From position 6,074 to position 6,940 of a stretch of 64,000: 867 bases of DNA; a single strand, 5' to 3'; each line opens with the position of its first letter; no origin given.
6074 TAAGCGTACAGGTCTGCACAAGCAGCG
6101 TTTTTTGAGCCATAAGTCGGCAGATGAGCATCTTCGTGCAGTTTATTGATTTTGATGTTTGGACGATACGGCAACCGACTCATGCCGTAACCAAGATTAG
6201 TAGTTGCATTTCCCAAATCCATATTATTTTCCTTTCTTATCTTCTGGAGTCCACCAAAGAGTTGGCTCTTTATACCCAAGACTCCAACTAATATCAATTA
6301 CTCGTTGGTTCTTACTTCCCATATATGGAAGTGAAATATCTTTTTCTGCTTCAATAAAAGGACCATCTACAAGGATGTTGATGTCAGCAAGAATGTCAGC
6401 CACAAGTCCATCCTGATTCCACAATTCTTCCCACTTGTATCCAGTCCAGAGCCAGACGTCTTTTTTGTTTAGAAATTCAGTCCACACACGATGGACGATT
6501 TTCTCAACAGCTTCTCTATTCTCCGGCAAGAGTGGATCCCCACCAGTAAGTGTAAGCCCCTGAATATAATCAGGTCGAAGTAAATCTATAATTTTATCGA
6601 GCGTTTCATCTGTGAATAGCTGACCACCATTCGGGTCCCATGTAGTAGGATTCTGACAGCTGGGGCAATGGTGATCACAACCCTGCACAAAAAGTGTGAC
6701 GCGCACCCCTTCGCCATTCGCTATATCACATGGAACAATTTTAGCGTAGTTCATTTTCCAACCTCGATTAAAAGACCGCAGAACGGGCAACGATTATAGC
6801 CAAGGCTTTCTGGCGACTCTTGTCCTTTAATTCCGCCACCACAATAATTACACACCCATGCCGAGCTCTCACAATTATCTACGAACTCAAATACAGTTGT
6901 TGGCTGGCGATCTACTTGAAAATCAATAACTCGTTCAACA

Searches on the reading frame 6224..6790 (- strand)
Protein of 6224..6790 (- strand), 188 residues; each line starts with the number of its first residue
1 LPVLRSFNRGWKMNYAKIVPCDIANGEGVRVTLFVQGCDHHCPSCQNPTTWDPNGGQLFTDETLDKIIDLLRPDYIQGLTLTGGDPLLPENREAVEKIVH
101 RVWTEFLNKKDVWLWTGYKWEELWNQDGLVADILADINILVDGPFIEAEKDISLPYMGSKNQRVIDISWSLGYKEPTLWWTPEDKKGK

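Call 90: search_protein_families(library=pfam, proteins=[window:6224-6790:-], max_evalue=0.001)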
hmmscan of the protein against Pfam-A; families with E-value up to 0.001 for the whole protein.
window:6224-6790:- (188 aa): 2 families
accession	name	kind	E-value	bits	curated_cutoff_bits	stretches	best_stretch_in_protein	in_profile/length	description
PF13353.11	Fer4_12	-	2.9e-47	160.8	22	1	24-165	1-137/137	4Fe-4S single cluster domain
PF04055.27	Radical_SAM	-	2.2e-08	34.9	29.5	1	34-101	3-72/166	Radical SAM superfamily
